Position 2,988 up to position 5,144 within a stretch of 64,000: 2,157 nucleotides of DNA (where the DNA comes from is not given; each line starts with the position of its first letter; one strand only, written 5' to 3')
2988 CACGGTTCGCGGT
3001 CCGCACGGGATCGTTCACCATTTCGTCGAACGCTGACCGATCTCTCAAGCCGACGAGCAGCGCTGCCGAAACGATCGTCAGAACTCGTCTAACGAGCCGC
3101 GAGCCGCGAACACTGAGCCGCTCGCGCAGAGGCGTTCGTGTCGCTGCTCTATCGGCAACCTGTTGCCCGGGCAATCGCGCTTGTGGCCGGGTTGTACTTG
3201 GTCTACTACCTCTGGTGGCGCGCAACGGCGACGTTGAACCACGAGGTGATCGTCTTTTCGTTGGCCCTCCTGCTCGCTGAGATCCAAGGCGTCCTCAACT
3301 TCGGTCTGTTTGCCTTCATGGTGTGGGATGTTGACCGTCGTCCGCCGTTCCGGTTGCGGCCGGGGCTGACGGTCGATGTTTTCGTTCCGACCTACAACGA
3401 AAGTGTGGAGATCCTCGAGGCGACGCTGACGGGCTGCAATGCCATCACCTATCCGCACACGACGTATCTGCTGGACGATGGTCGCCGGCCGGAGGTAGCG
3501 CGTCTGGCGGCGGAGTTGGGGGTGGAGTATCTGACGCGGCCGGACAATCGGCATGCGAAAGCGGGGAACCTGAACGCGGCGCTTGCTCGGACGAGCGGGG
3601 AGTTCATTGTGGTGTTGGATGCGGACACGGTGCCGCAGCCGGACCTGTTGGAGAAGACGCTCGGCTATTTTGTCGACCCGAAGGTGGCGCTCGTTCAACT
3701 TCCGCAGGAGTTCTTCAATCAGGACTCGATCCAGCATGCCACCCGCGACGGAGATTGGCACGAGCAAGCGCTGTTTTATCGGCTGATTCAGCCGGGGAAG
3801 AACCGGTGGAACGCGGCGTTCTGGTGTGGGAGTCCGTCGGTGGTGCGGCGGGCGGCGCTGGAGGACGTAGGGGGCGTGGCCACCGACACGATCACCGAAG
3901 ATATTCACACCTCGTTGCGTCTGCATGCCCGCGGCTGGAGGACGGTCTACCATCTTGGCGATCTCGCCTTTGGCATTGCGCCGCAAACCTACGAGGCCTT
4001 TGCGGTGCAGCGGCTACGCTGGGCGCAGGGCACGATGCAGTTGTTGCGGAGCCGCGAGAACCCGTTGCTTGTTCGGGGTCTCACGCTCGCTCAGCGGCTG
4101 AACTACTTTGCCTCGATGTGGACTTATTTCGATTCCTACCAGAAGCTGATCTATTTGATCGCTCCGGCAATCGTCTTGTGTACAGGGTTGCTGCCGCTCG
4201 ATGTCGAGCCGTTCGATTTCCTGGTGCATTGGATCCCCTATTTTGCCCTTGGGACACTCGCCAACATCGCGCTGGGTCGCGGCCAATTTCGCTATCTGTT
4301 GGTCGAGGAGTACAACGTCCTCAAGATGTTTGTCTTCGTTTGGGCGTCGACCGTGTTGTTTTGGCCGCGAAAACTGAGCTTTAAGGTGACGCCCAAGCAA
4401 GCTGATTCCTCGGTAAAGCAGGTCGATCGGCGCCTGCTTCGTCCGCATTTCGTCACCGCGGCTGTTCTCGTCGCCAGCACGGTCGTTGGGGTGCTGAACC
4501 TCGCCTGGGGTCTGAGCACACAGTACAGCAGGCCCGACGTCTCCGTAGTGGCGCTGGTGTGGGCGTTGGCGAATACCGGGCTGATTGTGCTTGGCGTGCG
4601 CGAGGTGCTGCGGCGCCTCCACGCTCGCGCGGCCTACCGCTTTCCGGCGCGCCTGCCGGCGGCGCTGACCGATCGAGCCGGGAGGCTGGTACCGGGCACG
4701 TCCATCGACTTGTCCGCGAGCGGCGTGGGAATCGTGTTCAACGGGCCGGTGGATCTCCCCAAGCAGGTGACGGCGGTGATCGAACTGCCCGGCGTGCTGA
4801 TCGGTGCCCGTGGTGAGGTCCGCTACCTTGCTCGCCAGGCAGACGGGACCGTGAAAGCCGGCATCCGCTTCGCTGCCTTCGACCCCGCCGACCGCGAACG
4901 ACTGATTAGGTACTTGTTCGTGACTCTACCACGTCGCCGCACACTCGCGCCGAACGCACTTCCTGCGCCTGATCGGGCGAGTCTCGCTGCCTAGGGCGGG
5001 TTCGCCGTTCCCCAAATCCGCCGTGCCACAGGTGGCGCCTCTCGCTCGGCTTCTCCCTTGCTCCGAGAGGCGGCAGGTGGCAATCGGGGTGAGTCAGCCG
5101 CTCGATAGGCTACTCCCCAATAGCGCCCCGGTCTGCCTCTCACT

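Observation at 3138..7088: Tandem c-di-GMP-gated GT2 synthase paralogs with a nucleotide-identical catalytic core but diverged membrane and PilZ parts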

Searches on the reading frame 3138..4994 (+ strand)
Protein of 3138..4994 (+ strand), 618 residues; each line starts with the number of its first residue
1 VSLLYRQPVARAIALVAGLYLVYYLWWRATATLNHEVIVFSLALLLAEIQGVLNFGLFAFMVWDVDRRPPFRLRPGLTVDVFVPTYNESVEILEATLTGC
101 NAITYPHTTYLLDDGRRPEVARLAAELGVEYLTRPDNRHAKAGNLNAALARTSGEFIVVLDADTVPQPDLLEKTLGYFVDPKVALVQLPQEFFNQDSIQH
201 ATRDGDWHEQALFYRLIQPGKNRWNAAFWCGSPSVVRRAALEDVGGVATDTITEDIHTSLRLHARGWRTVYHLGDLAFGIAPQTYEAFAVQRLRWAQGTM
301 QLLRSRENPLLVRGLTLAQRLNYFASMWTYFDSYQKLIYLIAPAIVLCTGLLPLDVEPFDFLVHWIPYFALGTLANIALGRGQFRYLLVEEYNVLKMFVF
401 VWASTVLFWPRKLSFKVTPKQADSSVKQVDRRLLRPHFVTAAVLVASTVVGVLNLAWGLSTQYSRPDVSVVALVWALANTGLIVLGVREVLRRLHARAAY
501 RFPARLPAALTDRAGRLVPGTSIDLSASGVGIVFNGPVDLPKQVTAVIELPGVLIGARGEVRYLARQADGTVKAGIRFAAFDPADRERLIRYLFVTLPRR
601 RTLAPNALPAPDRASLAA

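Call 4: search_protein_families(library=pfam, proteins=[window:3138-4994:+], max_evalue=0.01)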
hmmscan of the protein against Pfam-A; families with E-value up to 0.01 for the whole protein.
window:3138-4994:+ (618 aa): 7 families
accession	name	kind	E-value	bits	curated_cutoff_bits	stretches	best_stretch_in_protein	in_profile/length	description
PF13641.12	Glyco_tranf_2_3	-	9.8e-26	91.6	27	1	79-298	3-230/230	Glycosyltransferase like family 2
PF13632.12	Glyco_trans_2_3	-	1.8e-25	90.4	27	1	156-346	1-188/198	Glycosyl transferase family group 2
PF00535.33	Glycos_transf_2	-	4e-23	82.6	23.3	1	81-244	2-167/168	Glycosyl transferase family 2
PF03552.20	Cellulose_synt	-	3.4e-16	59.4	24.7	1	250-351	420-526/722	Cellulose synthase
PF07238.19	PilZ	-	1.7e-12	48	22.5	1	497-594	3-101/102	PilZ domain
PF13506.12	Glyco_transf_21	-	1.5e-10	41.2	21.7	1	140-296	17-173/174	Glycosyl transferase family 21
PF10111.15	Glyco_tranf_2_2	-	0.0037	17.2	27.3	1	128-249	56-183/276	Glycosyltransferase like family 2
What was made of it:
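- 4626..4919 (+): PilZ domain of copy A (aa 497-594), with RxxxR = R497-R501 and DxSxxG = D524-G529. Pfam PF07238 (call 4).
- Checked: Both have GT2 and PilZ Pfam hits (call 4).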

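Call 5: search_protein_families(library=ncbifam, proteins=[window:3138-4994:+], max_evalue=0.001)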
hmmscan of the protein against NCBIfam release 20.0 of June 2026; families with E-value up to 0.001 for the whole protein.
window:3138-4994:+ (618 aa): 15 families
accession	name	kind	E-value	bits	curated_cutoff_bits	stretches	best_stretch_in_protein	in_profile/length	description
TIGR03030.1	CelA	equivalog_domain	1.9e-136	455.9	699.1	1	13-595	60-670/714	UDP-forming cellulose synthase catalytic subunit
NF008558.0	PRK11498.1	equivalog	2.2e-104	350.1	992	1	23-542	212-741/872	UDP-forming cellulose synthase catalytic subunit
TIGR03937.1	PgaC_IcaA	equivalog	9.2e-22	77.6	422.3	1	39-341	7-315/407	poly-beta-1,6-N-acetyl-D-glucosamine synthase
TIGR03965.1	mycofact_glyco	equivalog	1.9e-15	56.7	280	2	78-186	75-187/467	mycofactocin biosynthesis glycosyltransferase MftF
TIGR04242.1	nodulat_NodC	equivalog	1.4e-11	44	550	1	78-300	49-285/395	chitooligosaccharide synthase NodC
NF041875.1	EPS_EpsD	equivalog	6.2e-10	39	370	1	79-294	1-222/325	exopolysaccharide biosynthesis glycosyltransferase EpsD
NF041865.1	EpsU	equivalog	2.2e-09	36.8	700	1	66-321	27-287/394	exopolysaccharide biosynthesis GT2 family glycosyltransferase EpsU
NF053846.1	glyco_with_XrtP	equivalog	8.1e-09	34.6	520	1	144-352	114-348/440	XrtP-associated glycosyltransferase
NF003958.0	PRK05454.2-1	equivalog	1e-07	30.6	419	1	122-198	170-249/704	glucans biosynthesis glucosyltransferase MdoH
TIGR04283.1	glyco_like_mftF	equivalog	4.1e-07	29.8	182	1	81-199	3-118/221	TIGR04283 family arsenosugar biosynthesis glycosyltransferase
TIGR03472.1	HpnI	equivalog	1.7e-05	23.8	310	1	140-299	113-272/373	bacteriohopanetetrol glucosamine biosynthesis glycosyltransferase HpnI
TIGR03111.1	glyc2_xrt_Gpos1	hypoth_equivalog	2.4e-05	23.3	363.95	1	81-303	53-290/439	TIGR03111 family XrtG-associated glycosyltransferase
NF003956.0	PRK05454.1-3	equivalog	6.9e-05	21.2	864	0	128-187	203-265/718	glucans biosynthesis glucosyltransferase MdoH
NF003962.0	PRK05454.2-5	equivalog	8.3e-05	21.3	328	1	124-345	198-429/641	glucans biosynthesis glucosyltransferase MdoH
TIGR02266.1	gmx_TIGR02266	paralog_domain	0.00044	20.4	68.7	1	501-593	1-95/96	TIGR02266 family protein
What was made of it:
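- On BcsA (UDP-forming cellulose synthase, NCBIfam equivalog TIGR03030 / PRK11498): NF008558: about 350 bits against 992 (call 5).
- Closest known: BcsA, the catalytic subunit of bacterial cellulose synthase. Different: TIGR03030 scores 455 bits against a cutoff of 699 (call 5).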

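Call 10: find_encoding_contigs(protein=window:3138-4994:+, flank=10000, max_places=6)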
Protein window:3138-4994:+ (618 aa): no gene with exactly this product is on record in the collection.
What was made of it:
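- Tried and rejected: Look-up of copy A. The first exact look-up failed (call 10).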
